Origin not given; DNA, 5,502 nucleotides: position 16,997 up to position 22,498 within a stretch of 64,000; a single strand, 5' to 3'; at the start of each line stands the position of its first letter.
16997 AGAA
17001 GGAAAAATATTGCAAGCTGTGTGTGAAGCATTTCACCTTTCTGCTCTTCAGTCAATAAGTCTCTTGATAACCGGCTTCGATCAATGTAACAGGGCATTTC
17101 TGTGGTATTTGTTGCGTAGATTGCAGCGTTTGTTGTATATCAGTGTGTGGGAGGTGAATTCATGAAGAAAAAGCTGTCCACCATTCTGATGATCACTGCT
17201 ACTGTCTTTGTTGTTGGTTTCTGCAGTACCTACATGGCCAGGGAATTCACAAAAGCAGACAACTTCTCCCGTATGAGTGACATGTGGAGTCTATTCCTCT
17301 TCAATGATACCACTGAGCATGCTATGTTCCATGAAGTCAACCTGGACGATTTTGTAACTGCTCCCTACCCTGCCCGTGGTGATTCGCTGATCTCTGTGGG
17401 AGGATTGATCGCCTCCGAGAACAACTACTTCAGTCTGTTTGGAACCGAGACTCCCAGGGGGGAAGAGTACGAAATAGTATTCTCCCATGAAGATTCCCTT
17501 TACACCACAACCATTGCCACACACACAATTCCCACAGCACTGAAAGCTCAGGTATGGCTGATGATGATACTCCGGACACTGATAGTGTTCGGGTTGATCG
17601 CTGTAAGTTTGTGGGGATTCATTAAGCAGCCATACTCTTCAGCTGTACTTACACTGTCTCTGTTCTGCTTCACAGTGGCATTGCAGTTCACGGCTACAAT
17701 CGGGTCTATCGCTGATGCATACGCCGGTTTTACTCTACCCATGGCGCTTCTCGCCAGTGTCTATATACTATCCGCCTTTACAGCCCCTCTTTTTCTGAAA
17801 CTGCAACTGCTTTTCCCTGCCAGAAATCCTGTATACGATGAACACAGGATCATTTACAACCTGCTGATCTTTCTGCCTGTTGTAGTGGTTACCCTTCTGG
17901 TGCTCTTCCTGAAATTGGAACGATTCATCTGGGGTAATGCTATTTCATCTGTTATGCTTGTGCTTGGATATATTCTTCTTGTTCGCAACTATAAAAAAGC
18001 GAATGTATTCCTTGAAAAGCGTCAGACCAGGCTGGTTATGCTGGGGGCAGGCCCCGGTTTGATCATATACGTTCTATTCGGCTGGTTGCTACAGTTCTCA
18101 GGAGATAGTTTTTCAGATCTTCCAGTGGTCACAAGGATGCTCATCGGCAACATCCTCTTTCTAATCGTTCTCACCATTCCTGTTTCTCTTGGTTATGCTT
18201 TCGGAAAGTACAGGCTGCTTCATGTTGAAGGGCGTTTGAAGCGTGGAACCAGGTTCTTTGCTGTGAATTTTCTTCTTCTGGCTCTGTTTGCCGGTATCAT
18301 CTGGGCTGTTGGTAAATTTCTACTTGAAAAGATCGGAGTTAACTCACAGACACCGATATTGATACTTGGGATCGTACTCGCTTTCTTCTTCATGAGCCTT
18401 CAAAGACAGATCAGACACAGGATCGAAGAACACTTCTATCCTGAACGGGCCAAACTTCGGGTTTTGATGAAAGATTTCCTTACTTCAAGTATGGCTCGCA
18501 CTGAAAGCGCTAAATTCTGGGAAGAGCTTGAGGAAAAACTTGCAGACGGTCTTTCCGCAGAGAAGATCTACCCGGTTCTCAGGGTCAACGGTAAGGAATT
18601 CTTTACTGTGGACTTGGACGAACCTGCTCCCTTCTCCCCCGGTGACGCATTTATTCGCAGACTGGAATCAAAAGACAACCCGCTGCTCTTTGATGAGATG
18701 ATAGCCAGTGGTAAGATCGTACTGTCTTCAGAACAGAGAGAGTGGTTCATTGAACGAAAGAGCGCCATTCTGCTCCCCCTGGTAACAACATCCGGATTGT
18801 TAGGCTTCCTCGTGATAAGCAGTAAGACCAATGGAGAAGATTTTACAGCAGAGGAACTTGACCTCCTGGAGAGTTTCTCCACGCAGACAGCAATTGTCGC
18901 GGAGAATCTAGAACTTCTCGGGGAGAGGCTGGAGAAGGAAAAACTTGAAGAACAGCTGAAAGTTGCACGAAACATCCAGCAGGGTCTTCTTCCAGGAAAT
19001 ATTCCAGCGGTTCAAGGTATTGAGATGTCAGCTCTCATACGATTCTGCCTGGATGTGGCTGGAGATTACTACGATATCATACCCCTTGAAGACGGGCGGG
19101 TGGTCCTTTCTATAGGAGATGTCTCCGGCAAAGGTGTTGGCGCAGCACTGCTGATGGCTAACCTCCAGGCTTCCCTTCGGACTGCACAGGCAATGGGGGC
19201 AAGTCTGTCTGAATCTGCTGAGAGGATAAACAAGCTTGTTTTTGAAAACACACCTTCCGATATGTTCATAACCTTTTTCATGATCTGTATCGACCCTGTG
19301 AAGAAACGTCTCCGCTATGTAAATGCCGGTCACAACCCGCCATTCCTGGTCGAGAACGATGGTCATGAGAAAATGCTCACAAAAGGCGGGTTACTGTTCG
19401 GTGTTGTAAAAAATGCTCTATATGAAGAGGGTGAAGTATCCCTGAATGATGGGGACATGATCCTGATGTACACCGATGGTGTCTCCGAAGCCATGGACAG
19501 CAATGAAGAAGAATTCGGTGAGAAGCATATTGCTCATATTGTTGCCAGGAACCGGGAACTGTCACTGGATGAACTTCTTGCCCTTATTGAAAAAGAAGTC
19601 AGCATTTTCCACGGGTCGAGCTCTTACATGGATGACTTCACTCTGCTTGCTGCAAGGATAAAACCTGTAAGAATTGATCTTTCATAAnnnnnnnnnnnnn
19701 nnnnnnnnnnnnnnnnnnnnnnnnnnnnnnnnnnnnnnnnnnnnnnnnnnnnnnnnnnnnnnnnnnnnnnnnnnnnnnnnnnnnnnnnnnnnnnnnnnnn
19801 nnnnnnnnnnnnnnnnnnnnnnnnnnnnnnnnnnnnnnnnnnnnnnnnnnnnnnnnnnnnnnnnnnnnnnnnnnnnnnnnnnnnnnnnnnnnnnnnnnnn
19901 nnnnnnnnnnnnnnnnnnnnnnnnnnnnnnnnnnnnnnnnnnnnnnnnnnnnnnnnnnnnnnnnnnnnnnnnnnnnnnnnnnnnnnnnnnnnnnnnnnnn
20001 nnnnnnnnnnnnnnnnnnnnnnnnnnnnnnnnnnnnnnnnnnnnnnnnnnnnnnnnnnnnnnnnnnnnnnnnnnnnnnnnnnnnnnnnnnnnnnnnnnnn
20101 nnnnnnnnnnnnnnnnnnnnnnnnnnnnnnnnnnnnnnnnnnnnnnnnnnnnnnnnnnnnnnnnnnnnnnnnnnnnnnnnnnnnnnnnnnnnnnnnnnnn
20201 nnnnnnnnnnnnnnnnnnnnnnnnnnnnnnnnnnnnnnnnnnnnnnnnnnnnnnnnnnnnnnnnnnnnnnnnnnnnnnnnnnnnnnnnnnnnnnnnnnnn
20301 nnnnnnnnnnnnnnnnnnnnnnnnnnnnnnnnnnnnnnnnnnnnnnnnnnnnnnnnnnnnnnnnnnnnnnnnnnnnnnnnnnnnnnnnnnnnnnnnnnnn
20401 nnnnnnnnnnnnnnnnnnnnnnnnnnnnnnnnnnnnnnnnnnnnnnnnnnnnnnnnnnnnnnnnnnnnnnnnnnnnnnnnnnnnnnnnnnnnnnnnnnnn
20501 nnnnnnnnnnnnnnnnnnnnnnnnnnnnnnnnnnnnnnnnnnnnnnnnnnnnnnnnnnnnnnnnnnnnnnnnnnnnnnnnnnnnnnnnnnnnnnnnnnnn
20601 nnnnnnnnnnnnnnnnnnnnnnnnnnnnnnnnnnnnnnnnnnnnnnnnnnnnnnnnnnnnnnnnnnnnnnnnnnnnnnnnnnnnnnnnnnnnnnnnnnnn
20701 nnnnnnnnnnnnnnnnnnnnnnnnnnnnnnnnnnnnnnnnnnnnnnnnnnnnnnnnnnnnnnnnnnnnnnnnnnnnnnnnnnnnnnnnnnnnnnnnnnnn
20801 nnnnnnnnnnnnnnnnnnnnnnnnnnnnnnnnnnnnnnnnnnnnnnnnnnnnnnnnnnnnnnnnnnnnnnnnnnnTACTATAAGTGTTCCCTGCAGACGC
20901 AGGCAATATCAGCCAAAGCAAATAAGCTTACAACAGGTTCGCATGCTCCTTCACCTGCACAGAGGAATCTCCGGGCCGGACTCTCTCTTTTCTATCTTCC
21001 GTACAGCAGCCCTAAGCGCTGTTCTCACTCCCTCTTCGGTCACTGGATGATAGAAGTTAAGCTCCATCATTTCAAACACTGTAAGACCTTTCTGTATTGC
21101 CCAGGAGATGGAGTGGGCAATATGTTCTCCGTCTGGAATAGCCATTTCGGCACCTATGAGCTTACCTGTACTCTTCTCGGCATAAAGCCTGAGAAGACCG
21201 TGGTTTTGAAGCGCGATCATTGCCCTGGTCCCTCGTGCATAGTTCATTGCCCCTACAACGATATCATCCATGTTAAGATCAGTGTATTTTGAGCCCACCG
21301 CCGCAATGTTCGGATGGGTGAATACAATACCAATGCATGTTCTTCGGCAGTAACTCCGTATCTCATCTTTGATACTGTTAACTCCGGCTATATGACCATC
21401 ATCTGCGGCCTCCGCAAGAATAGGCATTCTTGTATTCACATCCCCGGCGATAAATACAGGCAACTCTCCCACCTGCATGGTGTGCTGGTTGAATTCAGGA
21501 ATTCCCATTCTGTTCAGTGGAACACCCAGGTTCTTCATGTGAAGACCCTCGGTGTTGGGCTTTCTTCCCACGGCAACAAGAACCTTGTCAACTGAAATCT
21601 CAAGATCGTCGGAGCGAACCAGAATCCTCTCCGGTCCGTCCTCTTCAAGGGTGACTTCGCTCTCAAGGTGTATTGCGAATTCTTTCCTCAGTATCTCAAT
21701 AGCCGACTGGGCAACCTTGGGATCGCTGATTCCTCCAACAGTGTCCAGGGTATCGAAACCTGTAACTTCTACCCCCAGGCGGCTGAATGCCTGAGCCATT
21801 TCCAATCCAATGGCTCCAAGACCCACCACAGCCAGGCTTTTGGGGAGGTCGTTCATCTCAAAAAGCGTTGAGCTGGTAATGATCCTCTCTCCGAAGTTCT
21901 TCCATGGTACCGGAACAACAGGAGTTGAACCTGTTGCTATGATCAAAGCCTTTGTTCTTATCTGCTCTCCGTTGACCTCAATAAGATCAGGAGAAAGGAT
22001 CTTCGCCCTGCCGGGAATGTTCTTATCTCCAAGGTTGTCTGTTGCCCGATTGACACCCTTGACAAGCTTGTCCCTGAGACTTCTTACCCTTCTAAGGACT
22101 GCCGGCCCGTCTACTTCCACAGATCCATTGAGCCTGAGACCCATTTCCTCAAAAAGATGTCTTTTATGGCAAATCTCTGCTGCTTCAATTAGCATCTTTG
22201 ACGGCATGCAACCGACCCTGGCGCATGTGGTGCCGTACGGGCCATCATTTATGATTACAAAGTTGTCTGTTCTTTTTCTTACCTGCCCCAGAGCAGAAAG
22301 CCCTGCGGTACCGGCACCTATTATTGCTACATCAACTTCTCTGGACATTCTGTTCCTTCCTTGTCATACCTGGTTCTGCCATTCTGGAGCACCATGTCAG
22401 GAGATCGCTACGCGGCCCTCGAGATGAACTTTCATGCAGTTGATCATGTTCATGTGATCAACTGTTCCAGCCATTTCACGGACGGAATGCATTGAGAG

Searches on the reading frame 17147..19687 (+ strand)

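Call 71: search_protein_families(library=pfam, proteins=[window:17147-19687:+], max_evalue=0.001)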
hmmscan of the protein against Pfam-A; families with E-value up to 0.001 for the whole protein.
window:17147-19687:+ (846 aa): 4 families
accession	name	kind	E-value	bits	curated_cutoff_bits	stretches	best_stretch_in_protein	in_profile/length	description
PF07228.17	SpoIIE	-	3.4e-50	171.1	25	1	649-838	2-191/192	Stage II sporulation protein E (SpoIIE)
PF13492.12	GAF_3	-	8.7e-09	36.3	27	1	511-587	53-129/129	GAF domain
PF13185.12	GAF_2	-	0.00016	22.3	28.6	1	538-584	89-134/136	GAF domain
PF01590.32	GAF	-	0.00021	22.3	22.4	1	515-583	55-131/133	GAF domain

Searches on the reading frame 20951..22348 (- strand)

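Call 71: search_protein_families(library=pfam, proteins=[window:20951-22348:-], max_evalue=0.001)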
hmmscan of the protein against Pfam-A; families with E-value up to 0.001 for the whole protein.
window:20951-22348:- (465 aa): 6 families
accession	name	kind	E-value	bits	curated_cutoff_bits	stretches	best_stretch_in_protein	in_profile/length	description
PF07992.20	Pyr_redox_2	-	1.4e-45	156.4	26.1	1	6-315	2-288/291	Pyridine nucleotide-disulphide oxidoreductase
PF02852.28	Pyr_redox_dim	-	3.4e-16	59.8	25.3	1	341-444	4-109/110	Pyridine nucleotide-disulphide oxidoreductase, dimerisation domain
PF00070.33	Pyr_redox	-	6.3e-12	46.3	22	1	172-233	2-64/82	Pyridine nucleotide-disulphide oxidoreductase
PF13738.12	Pyr_redox_3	-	7.4e-08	32.4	30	1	123-302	116-305/305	Pyridine nucleotide-disulphide oxidoreductase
PF13434.12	Lys_Orn_oxgnase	-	2.8e-05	23.9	21.3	1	126-187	142-206/339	L-lysine 6-monooxygenase/L-ornithine 5-monooxygenase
PF01134.28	GIDA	-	2.9e-05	23.8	22.1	0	6-69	1-56/391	Glucose inhibited division protein A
